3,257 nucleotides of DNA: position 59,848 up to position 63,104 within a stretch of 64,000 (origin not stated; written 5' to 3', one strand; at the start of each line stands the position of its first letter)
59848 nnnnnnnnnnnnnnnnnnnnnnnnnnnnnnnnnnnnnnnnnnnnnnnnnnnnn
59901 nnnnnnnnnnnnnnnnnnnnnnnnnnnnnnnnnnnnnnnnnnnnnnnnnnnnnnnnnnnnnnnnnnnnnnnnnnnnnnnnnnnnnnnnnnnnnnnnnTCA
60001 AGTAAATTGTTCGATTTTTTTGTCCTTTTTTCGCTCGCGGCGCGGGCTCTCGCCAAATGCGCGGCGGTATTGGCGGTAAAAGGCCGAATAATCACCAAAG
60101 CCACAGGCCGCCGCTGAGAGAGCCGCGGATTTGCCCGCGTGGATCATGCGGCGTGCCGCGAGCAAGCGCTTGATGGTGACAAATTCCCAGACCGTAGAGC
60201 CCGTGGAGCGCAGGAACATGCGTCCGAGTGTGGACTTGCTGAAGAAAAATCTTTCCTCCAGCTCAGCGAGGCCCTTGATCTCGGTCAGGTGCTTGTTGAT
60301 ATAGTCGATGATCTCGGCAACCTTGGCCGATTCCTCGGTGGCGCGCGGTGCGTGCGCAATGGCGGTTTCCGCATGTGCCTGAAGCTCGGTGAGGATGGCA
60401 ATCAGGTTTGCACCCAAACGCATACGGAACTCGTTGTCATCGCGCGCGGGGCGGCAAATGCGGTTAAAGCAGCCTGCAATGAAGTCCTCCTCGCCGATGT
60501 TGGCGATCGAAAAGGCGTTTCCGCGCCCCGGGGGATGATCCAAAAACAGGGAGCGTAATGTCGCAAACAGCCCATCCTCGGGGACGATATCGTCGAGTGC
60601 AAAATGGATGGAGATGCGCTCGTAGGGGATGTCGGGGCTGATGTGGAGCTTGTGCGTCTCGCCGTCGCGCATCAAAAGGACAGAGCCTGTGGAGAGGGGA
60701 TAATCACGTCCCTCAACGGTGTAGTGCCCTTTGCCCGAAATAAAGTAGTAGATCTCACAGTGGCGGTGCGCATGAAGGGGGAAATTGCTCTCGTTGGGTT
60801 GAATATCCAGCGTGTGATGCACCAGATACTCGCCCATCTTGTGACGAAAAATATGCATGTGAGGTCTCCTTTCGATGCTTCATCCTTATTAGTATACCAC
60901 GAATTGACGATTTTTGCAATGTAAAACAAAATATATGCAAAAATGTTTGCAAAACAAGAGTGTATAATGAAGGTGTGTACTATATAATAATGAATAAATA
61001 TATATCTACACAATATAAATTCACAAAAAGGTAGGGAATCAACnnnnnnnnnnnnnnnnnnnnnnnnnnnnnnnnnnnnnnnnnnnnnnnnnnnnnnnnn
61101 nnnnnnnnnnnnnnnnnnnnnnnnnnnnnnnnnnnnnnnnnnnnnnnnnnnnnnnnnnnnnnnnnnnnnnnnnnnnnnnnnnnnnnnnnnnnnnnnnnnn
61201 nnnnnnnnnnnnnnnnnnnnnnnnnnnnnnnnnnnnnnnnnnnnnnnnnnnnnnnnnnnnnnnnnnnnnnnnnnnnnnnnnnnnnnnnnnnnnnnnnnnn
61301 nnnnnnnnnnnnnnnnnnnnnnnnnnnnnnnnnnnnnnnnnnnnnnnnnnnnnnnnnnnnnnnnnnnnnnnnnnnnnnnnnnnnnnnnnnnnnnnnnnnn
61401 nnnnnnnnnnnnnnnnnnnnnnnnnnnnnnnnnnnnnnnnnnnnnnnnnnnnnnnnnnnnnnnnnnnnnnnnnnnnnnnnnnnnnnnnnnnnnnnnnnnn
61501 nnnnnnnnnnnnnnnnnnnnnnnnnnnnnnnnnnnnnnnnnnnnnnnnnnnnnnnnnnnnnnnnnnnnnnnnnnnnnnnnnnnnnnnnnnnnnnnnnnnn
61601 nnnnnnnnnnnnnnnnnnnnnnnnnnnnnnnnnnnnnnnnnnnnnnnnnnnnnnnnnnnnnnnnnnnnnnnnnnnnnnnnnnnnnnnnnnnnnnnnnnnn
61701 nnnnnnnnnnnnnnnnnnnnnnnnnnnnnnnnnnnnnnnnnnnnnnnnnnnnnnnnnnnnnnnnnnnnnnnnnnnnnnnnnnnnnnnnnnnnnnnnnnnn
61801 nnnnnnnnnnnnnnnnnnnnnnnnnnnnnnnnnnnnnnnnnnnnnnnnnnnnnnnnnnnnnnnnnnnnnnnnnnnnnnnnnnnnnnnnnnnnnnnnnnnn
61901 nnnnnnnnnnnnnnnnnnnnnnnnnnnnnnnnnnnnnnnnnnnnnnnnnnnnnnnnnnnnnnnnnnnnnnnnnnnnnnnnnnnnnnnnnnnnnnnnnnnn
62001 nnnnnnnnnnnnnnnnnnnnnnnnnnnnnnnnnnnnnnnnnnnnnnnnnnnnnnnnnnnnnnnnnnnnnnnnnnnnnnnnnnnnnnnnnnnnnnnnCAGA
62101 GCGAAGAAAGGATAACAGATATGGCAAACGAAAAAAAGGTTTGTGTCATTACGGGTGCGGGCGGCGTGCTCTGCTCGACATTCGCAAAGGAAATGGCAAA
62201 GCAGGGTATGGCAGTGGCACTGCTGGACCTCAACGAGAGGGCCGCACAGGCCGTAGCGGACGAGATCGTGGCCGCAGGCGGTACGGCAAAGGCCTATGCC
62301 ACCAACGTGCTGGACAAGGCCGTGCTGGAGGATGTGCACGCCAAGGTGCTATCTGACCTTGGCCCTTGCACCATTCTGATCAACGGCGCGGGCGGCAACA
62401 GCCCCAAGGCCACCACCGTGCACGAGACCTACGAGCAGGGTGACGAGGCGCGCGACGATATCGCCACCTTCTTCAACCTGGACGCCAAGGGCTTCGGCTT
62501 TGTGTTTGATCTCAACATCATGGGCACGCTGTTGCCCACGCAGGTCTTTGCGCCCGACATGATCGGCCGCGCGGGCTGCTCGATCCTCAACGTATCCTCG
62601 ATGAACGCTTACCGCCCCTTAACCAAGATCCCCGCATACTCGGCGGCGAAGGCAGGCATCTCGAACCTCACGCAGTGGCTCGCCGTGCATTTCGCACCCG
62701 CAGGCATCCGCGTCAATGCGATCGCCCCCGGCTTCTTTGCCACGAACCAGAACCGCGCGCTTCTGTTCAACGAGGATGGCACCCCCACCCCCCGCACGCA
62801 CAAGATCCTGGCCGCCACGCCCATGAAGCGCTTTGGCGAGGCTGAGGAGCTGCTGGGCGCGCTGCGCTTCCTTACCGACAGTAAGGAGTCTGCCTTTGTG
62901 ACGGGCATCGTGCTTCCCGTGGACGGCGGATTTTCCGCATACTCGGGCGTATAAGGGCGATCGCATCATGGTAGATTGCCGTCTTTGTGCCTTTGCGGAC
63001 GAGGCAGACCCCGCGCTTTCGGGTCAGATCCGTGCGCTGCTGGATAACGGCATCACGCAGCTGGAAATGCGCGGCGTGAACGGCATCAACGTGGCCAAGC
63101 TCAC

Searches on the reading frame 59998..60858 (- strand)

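Call 59: search_protein_families(library=pfam, proteins=[window:59998-60858:-], max_evalue=0.0001)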
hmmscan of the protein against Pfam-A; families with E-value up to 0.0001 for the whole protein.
window:59998-60858:- (286 aa): 4 families
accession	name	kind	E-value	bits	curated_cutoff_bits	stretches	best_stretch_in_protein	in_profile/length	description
PF12833.13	HTH_18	-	2.7e-16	60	33.6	1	202-277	3-79/80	Helix-turn-helix domain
PF02311.25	AraC_binding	-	9.5e-12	45.2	21.1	1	23-89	13-79/135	AraC-like ligand binding domain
PF07883.17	Cupin_2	-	2.1e-11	43.8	27.2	1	17-72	3-57/70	Cupin domain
PF00165.29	HTH_AraC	-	6e-05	23.5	26.6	0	249-276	15-41/42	Bacterial regulatory helix-turn-helix proteins, AraC family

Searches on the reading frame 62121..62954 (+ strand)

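Call 59: search_protein_families(library=pfam, proteins=[window:62121-62954:+], max_evalue=0.0001)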
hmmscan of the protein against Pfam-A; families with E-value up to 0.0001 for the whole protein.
window:62121-62954:+ (277 aa): 2 families
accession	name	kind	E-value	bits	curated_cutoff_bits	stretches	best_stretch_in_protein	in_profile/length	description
PF00106.31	adh_short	-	1.2e-38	133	26.6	1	6-213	1-189/195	short chain dehydrogenase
PF13561.12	adh_short_C2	-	2e-38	132.8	27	1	20-272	11-236/236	Enoyl-(Acyl carrier protein) reductase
